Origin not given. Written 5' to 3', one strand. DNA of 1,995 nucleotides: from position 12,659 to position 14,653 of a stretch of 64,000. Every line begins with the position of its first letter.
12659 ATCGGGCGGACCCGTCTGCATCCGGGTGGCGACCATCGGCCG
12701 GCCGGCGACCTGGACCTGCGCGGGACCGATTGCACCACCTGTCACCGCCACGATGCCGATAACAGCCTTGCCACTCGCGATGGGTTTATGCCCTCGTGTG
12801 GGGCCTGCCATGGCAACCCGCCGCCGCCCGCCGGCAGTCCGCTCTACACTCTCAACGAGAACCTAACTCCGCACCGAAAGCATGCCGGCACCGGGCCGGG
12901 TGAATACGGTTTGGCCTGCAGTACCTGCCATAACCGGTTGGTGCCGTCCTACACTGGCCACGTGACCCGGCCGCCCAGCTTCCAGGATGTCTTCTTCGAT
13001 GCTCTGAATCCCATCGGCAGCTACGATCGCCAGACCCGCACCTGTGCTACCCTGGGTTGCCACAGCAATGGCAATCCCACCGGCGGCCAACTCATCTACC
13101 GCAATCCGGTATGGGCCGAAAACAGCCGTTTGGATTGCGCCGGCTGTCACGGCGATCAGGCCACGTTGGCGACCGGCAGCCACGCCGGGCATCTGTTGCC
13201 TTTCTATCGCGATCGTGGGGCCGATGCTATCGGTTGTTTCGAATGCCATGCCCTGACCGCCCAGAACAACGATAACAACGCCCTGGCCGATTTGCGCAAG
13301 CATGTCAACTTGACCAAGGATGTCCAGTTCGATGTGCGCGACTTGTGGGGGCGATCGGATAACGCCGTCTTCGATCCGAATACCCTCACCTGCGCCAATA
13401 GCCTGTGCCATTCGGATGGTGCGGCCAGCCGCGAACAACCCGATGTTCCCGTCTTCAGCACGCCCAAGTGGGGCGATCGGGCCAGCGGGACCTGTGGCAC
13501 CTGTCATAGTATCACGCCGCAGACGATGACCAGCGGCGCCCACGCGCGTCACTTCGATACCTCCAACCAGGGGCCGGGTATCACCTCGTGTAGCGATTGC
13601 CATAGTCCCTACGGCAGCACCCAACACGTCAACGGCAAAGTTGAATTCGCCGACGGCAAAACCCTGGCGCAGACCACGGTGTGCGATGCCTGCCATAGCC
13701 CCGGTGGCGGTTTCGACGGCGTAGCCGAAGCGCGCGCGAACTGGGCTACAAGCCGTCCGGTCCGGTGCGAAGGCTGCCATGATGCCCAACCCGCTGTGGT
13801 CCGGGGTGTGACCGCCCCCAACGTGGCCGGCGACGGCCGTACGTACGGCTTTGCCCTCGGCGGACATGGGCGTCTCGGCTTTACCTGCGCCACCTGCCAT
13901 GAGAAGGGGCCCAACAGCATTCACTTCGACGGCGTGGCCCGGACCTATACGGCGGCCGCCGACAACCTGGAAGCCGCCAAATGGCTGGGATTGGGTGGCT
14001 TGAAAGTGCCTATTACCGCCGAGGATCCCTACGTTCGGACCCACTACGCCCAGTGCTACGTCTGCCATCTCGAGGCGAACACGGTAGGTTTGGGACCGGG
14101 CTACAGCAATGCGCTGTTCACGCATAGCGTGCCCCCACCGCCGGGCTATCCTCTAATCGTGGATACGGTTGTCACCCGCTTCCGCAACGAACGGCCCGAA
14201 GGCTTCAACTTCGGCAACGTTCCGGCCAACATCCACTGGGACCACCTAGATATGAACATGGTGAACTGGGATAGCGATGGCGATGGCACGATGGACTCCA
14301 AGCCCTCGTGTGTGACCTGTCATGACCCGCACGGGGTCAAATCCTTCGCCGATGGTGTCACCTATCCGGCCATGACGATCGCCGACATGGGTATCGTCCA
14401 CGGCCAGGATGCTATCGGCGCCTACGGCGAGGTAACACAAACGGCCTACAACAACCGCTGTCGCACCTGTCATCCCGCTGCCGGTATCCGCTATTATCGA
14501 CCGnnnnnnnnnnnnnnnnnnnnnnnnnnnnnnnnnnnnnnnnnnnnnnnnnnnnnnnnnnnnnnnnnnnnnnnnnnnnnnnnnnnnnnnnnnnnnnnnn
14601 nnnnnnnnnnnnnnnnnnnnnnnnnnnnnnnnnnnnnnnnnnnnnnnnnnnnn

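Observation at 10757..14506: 1249-aa, 34-heme mosaic cytochrome with Geobacter-type CxxxxCH modules and repeated domains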

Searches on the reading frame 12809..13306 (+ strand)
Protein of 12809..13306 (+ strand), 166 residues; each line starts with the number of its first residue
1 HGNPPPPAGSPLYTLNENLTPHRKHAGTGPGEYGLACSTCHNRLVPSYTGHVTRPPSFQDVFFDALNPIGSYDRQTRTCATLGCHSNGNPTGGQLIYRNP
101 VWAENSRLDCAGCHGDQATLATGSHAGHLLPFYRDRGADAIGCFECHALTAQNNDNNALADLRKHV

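Call 45: search_protein_families(library=ncbifam, proteins=[window:12809-13306:+], max_evalue=0.01)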
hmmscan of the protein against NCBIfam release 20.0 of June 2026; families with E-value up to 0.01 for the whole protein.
window:12809-13306:+ (166 aa): 3 families
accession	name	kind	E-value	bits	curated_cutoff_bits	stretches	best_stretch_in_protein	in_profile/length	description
TIGR01904.2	GSu_C4xC__C2xCH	domain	7.8e-11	41.6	27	1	67-127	12-72/73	CxxxxCH/CxxCH domain c-type cytochrome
TIGR03146.1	cyt_nit_nrfB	equivalog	0.0042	17.4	166.6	0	107-153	11-53/145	cytochrome c nitrite reductase pentaheme subunit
NF045713.1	CxxCH_16_HmcA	equivalog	0.0084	14.7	400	1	77-156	319-395/541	sulfate respiration complex hexadecaheme cytochrome HmcA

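Call 46: search_protein_families(library=pfam, proteins=[window:12809-13306:+], max_evalue=0.01)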
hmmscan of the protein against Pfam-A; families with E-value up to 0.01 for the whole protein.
window:12809-13306:+ (166 aa): 5 families
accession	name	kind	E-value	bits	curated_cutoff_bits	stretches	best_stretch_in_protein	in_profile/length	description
PF09698.15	GSu_C4xC__C2xCH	-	3.8e-06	27.9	21.7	1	78-114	1-36/36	Geobacter CxxxxCH...CXXCH motif (GSu_C4xC__C2xCH)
PF02085.21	Cytochrom_CIII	-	6.1e-06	27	22.9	1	74-147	44-101/101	Class III cytochrome C family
PF14537.11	Cytochrom_c3_2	-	6.6e-05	23.7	25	0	84-151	12-68/79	Cytochrome c3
PF14522.11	Cytochrome_C7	-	7.7e-05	22.9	24.8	0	22-114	5-66/67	Cytochrome c7 and related cytochrome c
PF13435.11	Cytochrome_C554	-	0.0059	18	20.8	0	36-115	1-84/84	Cytochrome c554 and c-prime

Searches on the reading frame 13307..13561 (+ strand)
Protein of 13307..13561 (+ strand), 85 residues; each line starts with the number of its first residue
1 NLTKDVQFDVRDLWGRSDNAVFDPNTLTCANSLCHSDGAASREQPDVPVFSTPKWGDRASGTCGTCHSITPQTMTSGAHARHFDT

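Call 45: search_protein_families(library=ncbifam, proteins=[window:13307-13561:+], max_evalue=0.01)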
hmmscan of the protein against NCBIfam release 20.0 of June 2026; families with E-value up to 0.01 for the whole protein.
window:13307-13561:+ (85 aa): 1 family
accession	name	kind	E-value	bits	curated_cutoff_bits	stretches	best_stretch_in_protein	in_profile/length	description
TIGR01904.2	GSu_C4xC__C2xCH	domain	2.2e-12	46.5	27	1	18-82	13-73/73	CxxxxCH/CxxCH domain c-type cytochrome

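Call 46: search_protein_families(library=pfam, proteins=[window:13307-13561:+], max_evalue=0.01)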
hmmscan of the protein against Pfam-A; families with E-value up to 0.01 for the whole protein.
window:13307-13561:+ (85 aa): 2 families
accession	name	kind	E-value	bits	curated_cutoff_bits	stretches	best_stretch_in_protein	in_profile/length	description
PF09698.15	GSu_C4xC__C2xCH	-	5e-09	37.2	21.7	1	28-67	1-36/36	Geobacter CxxxxCH...CXXCH motif (GSu_C4xC__C2xCH)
PF22113.1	Mtrc-MtrF_II-IV_dom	-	0.005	16.8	30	1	18-79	112-175/176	Outer membrane cytochrome MtrC/MtrF-like, domains II/IV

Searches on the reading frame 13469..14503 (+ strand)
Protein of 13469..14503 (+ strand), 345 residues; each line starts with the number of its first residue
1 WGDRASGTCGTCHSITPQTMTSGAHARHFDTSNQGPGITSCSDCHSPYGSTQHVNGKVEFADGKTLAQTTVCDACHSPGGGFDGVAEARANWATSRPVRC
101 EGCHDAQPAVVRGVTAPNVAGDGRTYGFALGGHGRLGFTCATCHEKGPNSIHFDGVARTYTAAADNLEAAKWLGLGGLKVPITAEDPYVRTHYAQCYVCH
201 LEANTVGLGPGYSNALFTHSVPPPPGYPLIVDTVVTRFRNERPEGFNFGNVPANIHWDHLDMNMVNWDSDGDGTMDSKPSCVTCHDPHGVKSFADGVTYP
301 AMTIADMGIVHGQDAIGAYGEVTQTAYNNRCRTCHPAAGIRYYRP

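Call 57: find_homologous_proteins(query=window:13469-14503:+, max_evalue=0.00001)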
Query window:13469-14503:+ (345 aa): 16 proteins with E <= 0.00001 among 2984 candidates.
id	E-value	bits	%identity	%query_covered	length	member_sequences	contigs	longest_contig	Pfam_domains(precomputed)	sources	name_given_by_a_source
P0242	5.6e-151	521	63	99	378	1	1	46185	PF09699.16,PF14522.12,PF22113.2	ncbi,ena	-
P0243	1.2e-106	375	69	66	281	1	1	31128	PF09699.16,PF22113.2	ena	-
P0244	1.3e-30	125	47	45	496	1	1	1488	PF09699.16,PF14537.12,PF14522.12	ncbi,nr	ncbi:MAG: hypothetical protein GY842_01290, partial [bacterium]|nr:hypothetical protein [bacterium]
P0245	5.0e-28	117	65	23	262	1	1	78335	PF13435.12,PF14522.12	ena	-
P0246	1.8e-26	111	33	71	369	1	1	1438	PF09699.16,PF03150.20,PF14522.12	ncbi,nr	ncbi:MAG: hypothetical protein GY832_26665, partial [Chloroflexi bacterium]|nr:hypothetical protein 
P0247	6.4e-25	106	33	81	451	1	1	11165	PF09699.16,PF14522.12,PF22113.2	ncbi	ncbi:hypothetical protein ACFLZQ_04080, partial [Thermodesulfobacteriota bacterium]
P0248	2.8e-23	101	33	85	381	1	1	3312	PF09699.16,PF14522.12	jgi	jgi:hypothetical protein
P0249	1.6e-19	89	33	88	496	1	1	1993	PF14537.12,PF14522.12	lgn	-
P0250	7.5e-19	86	30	83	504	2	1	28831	PF09699.16,PF14537.12,PF14522.12,PF22113.2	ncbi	-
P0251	3.0e-17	81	30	94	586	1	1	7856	PF09699.16,PF14522.12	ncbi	-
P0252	4.2e-15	74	34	81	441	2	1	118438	PF09699.16,PF14522.12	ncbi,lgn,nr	ncbi:MAG: hypothetical protein SWQ30_08650 [Thermodesulfobacteriota bacterium]|nr:hypothetical prote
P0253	1.7e-13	69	30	78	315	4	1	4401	PF09699.16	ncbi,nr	ncbi:MAG: hypothetical protein JRJ47_14910, partial [Deltaproteobacteria bacterium]|nr:hypothetical 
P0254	4.2e-11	61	30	86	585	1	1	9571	PF09699.16,PF14537.12,PF14522.12,PF22113.2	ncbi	ncbi:cytochrome c3 family protein [Candidatus Poribacteria bacterium]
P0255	1.7e-9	56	34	41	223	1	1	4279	PF09699.16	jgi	jgi:hypothetical protein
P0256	2.0e-6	45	30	76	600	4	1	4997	PF09699.16,PF14537.12,PF14522.12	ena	-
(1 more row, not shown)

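Call 67: predict_structure(alignment_id=A3)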
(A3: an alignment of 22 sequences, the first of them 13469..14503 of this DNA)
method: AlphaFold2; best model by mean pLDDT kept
length: 345 residues; sequences in the alignment: 22
mean_pLDDT: 59.1   pTM: 0.49
mean pLDDT of the five models: 59.1, 58.6, 56.8, 39.0, 38.3
residues with pLDDT >= 90: 6; 70-90: 116; 50-70: 94; < 50: 129
segments of 3 or more residues with pLDDT < 50: 1-7, 132-142, 145-151, 154-177, 203-260, 287-304
pLDDT, mean of each block of 10 residues (from residue 1): 45 69 76 72 81 73 89 87 85 75 81 73 62 47 45 43 34 45 65 55 45 38 39 32 30 40 65 70 53 37 54 71 70 68 54
secondary structure, 60 per line:
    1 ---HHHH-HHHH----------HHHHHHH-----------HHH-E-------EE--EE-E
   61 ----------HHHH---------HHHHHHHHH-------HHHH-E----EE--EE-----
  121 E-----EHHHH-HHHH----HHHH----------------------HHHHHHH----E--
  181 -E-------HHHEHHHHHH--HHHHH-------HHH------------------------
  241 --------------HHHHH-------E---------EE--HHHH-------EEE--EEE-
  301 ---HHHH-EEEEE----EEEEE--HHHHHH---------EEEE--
elements in order: H4-7 H9-12 H23-29 H71-74 H84-92 H100-103 H128-131 H133-136 H141-144 H167-173 H194-199 H202-206 H255-259 H281-284 E292-294 E297-299 H304-307 E309-313 E318-322 H325-330 E340-343

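Call 69: fold_search(model_id=the predicted structure, library=pdb)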
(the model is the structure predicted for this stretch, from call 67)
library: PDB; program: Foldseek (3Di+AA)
matches with E <= 10: 11; with E <= 0.001: 0
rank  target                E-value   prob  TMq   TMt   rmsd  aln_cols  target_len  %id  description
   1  7ott                  6.1e+00  0.03  0.09  0.12   7.3        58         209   19  Metabolon-embedded pyruvate dehydrogenase complex E2 core at near-atomic resolution (released 2021-12-01)
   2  9lbn_H                6.8e+00  0.04  0.06  0.06   7.5        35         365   17  The composite cryo-EM structure of the head-to-tail connector and head-proximal tail components of bacteriophage phiXa (released 2025-05-07)
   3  5yod_H                6.8e+00  0.03  0.06  0.12   6.4        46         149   13  Crystal structure of zika virus NS3 protease in complex with a small molecule inhibitor (released 2018-03-21)
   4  3sm1_A                8.2e+00  0.06  0.05  0.15   5.5        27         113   15  The crystal structure of XMRV protease complexed with pepstatin A (released 2011-10-12)
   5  8qx4_A                8.7e+00  0.02  0.09  0.10   7.9        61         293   11  Sulfolobus acidocaldarius Archaellum filament. (released 2024-10-30)
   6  4yf9_C                8.7e+00  0.01  0.07  0.05  12.6       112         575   10  Structure of N-acylhomoserine lactone acylase MacQ (released 2016-03-02)
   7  5yod_F                9.3e+00  0.02  0.06  0.12   8.0        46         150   13  Crystal structure of zika virus NS3 protease in complex with a small molecule inhibitor (released 2018-03-21)
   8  3l4t                  9.3e+00  0.01  0.06  0.03   8.6        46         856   24  Crystal complex of N-terminal Human Maltase-Glucoamylase with BJ2661 (released 2010-02-09)
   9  2ho2_A                9.9e+00  0.08  0.06  0.49   3.4        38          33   21  Structure of human FE65-WW domain in complex with hMena peptide. (released 2007-07-10)
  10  2e45_MODEL_1_A        9.9e+00  0.04  0.05  0.29  10.2        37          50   24  Solution structure of Fe65 WW domain (released 2006-12-26)
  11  9bhs_A                9.9e+00  0.02  0.06  0.07   7.5        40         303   12  Crystal structure of the WDR domain of human DCAF1 in complex with OICR-9939 compound (released 2024-05-01)

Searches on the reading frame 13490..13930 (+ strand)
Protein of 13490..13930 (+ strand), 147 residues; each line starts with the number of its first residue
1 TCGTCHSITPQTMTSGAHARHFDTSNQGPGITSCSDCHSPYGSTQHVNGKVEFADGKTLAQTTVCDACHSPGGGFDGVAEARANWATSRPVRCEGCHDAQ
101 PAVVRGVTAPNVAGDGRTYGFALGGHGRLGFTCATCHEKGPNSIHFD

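Call 45: search_protein_families(library=ncbifam, proteins=[window:13490-13930:+], max_evalue=0.01)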
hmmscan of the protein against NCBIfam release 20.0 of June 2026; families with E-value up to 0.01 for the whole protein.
window:13490-13930:+ (147 aa): 6 families
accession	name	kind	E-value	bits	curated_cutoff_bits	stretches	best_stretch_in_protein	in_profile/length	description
TIGR01904.2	GSu_C4xC__C2xCH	domain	4.1e-07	29.7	27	1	46-106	1-65/73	CxxxxCH/CxxCH domain c-type cytochrome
NF043011.1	CytC7_Geobact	equivalog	2.7e-05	24.6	120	1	46-100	28-77/89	cytochrome c7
NF041198.1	UshA_like_PCGU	equivalog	0.00048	18.8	275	1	1-100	410-511/519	UshA-like (seleno)protein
NF041028.1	decahem_GSU2203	exception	0.0025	17.1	325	1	1-99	38-134/317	GSU2203 family decaheme c-type cytochrome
TIGR03508.1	decahem_SO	subfamily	0.0027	17.2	192.2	0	1-99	4-103/258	DmsE family decaheme c-type cytochrome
NF008659.0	PRK11659.1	equivalog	0.0048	16.6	184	0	2-71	49-119/188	cytochrome c nitrite reductase pentaheme subunit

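Call 46: search_protein_families(library=pfam, proteins=[window:13490-13930:+], max_evalue=0.01)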
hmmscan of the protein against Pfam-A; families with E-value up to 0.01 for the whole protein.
window:13490-13930:+ (147 aa): 6 families
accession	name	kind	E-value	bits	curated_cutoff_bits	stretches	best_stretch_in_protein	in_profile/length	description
PF14522.11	Cytochrome_C7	-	2.9e-07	30.6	24.8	1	24-98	11-67/67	Cytochrome c7 and related cytochrome c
PF22113.1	Mtrc-MtrF_II-IV_dom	-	2.3e-06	27.7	30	1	2-73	84-167/176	Outer membrane cytochrome MtrC/MtrF-like, domains II/IV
PF09699.15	Paired_CXXCH_1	-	4.7e-05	23.4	20.6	0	64-100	8-39/41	Doubled CXXCH motif (Paired_CXXCH_1)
PF14537.11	Cytochrom_c3_2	-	0.00018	22.3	25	0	2-97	9-78/79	Cytochrome c3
PF13435.11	Cytochrome_C554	-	0.0007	20.9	20.8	1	46-97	32-83/84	Cytochrome c554 and c-prime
PF09698.15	GSu_C4xC__C2xCH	-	0.0062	17.6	21.7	1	67-97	6-36/36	Geobacter CxxxxCH...CXXCH motif (GSu_C4xC__C2xCH)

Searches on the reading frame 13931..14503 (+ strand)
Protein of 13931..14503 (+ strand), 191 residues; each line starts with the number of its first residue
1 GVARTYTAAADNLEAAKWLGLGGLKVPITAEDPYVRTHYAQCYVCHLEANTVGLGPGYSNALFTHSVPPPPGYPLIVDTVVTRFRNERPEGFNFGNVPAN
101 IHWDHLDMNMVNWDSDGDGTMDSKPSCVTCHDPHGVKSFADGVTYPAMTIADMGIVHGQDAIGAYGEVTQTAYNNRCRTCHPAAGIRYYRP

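Call 45: search_protein_families(library=ncbifam, proteins=[window:13931-14503:+], max_evalue=0.01)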
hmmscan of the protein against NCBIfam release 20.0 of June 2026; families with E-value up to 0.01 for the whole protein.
window:13931-14503:+ (191 aa): 0 families

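Call 46: search_protein_families(library=pfam, proteins=[window:13931-14503:+], max_evalue=0.01)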
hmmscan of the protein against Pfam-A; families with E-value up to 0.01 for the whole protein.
window:13931-14503:+ (191 aa): 4 families
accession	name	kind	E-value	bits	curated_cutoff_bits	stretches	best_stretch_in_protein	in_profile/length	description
PF09699.15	Paired_CXXCH_1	-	7.8e-05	22.7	20.6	0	126-136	8-18/41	Doubled CXXCH motif (Paired_CXXCH_1)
PF14522.11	Cytochrome_C7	-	0.00018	21.7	24.8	0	120-181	37-66/67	Cytochrome c7 and related cytochrome c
PF13442.11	Cytochrome_CBB3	-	0.00056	20.6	27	0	126-166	13-52/68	Cytochrome C oxidase, cbb3-type, subunit III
PF22113.1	Mtrc-MtrF_II-IV_dom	-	0.00062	19.8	30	0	125-183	29-90/176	Outer membrane cytochrome MtrC/MtrF-like, domains II/IV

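Call 64: search_protein_representatives(protein=window:13931-14503:+)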
Query: 191 residues. Proteins with E-value up to 0.001 (for the whole library): 68; up to 1e-10: 37; up to 1e-30: 9. The best 68 are listed.
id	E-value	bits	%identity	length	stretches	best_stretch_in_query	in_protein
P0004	1.3e-96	338.8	62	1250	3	1-191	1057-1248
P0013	1.9e-69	250.0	48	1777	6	3-190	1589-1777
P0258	2.0e-64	233.6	51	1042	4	5-191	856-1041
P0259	1.3e-38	149.3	76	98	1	108-190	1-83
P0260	4.0e-34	134.7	45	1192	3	33-189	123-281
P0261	2.3e-33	132.2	40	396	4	34-191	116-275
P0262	6.0e-33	130.8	39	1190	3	24-158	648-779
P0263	7.4e-33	130.5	48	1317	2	26-191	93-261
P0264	8.7e-33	130.3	42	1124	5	27-191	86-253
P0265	5.4e-26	108.1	43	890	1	4-190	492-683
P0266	6.9e-22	94.7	57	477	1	82-190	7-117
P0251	7.5e-21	91.3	43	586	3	14-191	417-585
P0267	1.4e-20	90.4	42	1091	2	23-186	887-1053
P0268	2.3e-20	89.7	38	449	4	24-191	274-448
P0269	4.2e-18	82.3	41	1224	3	5-190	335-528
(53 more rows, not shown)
